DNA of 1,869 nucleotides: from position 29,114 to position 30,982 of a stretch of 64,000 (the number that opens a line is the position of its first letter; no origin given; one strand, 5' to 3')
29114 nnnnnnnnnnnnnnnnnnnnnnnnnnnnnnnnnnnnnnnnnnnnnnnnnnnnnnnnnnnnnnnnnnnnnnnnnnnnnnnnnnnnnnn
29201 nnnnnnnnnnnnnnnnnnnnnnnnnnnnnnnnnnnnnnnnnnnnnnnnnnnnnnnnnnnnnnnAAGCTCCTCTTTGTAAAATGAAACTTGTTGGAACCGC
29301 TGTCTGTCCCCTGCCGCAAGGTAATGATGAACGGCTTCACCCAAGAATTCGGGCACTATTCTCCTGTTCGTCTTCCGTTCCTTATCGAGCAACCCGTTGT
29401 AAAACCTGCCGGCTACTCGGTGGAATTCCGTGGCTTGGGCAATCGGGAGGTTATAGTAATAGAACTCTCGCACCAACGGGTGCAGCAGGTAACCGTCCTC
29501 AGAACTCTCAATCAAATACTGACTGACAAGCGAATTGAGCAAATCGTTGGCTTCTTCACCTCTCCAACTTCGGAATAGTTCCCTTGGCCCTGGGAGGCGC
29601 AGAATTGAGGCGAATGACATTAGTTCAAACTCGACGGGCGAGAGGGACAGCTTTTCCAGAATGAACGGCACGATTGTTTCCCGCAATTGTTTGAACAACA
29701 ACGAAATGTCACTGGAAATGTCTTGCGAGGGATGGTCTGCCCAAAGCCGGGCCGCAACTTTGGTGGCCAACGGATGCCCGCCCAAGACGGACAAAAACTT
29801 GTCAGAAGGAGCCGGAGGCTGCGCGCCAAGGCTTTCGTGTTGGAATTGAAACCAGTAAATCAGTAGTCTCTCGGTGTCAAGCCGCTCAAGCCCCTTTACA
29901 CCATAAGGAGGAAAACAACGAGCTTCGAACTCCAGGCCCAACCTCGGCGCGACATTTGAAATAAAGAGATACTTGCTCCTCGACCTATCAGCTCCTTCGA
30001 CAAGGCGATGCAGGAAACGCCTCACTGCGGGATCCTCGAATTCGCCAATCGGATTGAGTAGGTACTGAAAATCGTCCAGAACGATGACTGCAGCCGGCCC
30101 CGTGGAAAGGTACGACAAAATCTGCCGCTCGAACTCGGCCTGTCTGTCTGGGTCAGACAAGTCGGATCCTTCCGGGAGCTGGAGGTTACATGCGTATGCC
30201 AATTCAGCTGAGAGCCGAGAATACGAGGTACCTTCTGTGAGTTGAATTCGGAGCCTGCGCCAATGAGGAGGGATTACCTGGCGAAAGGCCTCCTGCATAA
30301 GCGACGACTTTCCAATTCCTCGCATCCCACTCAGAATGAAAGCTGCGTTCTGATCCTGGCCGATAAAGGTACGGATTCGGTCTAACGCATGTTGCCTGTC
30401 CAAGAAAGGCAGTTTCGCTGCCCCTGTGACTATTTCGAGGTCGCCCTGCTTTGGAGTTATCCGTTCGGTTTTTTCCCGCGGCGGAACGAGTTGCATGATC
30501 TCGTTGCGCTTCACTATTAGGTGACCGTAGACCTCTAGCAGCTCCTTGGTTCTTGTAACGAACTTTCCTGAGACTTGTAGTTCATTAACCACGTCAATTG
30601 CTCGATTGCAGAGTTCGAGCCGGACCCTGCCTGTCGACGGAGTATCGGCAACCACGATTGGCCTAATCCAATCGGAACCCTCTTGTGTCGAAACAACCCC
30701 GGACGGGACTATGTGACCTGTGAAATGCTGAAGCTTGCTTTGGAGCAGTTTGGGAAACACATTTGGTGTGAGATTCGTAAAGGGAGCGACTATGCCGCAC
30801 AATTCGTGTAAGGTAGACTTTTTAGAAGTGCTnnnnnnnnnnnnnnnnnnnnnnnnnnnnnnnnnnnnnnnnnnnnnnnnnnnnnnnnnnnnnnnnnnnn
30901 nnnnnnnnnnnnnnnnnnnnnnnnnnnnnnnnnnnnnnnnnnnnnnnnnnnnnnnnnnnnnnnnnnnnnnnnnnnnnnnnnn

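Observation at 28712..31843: Candidate novel immune sensor-effector: CN-hydrolase fused to a STAND/NB-ARC-like NTPase and TPR array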

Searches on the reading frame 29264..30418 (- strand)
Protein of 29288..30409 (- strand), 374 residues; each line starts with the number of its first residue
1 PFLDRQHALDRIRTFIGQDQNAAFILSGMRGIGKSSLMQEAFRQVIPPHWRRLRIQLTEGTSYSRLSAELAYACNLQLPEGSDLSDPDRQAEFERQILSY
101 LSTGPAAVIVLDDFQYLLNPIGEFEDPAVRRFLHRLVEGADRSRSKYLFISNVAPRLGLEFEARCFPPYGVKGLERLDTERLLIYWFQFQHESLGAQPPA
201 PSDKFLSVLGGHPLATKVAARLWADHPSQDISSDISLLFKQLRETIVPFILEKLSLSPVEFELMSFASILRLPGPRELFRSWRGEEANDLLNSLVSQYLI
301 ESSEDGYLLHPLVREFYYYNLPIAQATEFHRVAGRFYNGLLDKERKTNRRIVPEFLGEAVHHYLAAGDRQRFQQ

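Call 7: search_protein_families(library=pfam, proteins=[window:29288-30409:-], max_evalue=10)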
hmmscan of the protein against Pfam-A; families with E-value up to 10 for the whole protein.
seq(374 aa): 10 families
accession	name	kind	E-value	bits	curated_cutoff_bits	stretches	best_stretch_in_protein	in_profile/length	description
PF13191.12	AAA_16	-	8.1e-09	36.6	32.6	1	5-117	5-144/167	AAA ATPase domain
PF13401.12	AAA_22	-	5.5e-08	33.6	27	1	22-138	6-109/130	AAA domain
PF25201.1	nSTAND6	-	3.2e-06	27.7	27.7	1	20-138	17-133/148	Novel STAND NTPase 6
PF00931.28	NB-ARC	-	0.00016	21.5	23.5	1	9-113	5-108/248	NB-ARC domain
PF13173.12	AAA_14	-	0.00025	21.5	27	1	21-141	2-87/129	AAA domain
PF01637.24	ATPase_2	-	0.0004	20.7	33.2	1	2-43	1-42/225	ATPase domain predominantly from Archaea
PF05673.19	DUF815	-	0.012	15.2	23.8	1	7-57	39-89/249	Protein of unknown function (DUF815)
PF05729.18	NACHT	-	0.014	15.7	26.7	1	25-152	4-129/167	NACHT domain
PF20703.3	nSTAND1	-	0.027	14.5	27.1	1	2-144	16-152/379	Novel STAND NTPase 1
PF07728.20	AAA_5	-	0.044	14.2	22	1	24-114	2-75/139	AAA domain (dynein-related subfamily)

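Call 68: search_solved_structures(query=window:29288-30409:-, max_evalue=1, show_alignments=1)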
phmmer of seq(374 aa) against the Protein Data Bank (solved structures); distinct sequences matched with E-value up to 1: 0.

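Call 71: search_solved_structures(query=A5, max_evalue=1, show_alignments=2)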
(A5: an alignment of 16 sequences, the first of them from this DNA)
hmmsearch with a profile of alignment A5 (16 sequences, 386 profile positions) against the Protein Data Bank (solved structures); distinct sequences matched with E-value up to 1: 213 (the best 60 are shown).
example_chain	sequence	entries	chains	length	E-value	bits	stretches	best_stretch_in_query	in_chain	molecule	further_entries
6mfv_A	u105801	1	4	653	9.8e-18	67.1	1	4-328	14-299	tetratricopeptide repeat sensor PH0952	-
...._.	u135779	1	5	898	1.8e-07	33.3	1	25-232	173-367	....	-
7xe0_A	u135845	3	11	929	1.9e-07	33.2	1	25-232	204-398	Sr35 | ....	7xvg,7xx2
8yl6_C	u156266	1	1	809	3.6e-07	32.4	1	21-231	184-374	Probable disease resistance protein At5g66900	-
7jlv_A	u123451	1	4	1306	3.4e-06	29.1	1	23-316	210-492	Disease resistance protein Roq1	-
7jlu_A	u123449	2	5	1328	3.5e-06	29.1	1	23-316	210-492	Disease resistance protein Roq1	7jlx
6s2p_N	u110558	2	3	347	0.00015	23.7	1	23-225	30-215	NRC1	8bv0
29hb_b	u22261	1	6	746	0.00016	23.7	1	3-48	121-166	ATP-dependent Clp protease, ATP-binding subunit ClpE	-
2qby_A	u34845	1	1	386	0.00028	22.8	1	8-134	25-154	Cell division control protein 6 homolog 1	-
8fnt_B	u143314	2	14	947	0.00036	22.5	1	15-57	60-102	Archaeal ATPase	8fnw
9ip0_A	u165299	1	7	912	0.00049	22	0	3-48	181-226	Chaperone protein ClpB1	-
8hr7_A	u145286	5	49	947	0.00075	21.4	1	15-57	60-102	Archaeal ATPase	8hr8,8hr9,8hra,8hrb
1qvr_A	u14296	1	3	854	0.0008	21.3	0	3-48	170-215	ClpB protein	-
7ufi_1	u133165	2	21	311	0.00088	21.2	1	5-144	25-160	VchTnsC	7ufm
8tw7_4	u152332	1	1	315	0.0017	20.3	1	10-49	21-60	Replication factor C subunit 4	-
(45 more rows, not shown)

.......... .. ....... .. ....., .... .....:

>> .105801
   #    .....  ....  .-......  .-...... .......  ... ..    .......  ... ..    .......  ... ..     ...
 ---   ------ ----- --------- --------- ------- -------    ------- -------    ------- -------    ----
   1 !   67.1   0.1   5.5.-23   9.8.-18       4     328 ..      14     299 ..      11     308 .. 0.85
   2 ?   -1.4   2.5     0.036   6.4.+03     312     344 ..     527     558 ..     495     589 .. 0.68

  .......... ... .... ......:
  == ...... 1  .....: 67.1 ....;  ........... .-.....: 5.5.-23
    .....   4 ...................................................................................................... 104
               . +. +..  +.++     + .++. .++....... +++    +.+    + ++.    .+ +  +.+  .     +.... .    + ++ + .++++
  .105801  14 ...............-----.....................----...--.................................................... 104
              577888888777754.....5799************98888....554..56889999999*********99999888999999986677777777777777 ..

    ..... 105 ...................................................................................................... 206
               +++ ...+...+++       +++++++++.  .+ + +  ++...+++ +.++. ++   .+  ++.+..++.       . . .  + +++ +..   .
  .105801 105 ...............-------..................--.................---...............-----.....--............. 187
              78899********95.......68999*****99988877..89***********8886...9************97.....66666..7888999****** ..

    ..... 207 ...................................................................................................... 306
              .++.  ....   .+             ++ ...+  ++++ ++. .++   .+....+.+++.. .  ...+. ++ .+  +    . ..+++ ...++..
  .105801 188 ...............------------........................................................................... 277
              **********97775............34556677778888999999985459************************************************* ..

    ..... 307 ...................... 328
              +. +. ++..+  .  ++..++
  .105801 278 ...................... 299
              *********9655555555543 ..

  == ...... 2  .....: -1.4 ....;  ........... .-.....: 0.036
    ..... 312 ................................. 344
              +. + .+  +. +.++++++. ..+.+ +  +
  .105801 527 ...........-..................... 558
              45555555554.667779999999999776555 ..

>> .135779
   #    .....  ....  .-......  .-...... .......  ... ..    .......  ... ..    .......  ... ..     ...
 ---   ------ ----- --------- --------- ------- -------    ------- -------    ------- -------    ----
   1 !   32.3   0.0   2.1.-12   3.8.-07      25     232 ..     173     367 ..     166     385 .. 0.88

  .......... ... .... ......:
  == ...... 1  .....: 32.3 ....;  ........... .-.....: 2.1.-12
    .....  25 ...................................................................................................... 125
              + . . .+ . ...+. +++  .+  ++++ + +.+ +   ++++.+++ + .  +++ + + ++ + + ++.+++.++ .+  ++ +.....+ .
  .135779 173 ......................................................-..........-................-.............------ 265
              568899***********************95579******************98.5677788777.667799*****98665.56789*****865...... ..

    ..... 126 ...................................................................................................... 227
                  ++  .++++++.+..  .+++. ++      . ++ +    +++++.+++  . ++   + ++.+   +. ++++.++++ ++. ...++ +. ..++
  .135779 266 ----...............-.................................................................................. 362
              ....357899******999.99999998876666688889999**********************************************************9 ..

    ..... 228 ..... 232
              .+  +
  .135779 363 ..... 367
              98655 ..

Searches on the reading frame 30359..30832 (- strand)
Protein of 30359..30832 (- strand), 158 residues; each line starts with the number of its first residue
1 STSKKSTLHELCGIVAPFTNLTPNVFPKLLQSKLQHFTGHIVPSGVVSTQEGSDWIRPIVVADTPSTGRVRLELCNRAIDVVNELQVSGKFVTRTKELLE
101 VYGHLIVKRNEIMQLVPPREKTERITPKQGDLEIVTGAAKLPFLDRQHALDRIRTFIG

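Call 7: search_protein_families(library=pfam, proteins=[window:30359-30832:-], max_evalue=10)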
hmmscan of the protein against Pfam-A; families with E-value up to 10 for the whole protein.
seq(158 aa): 0 families
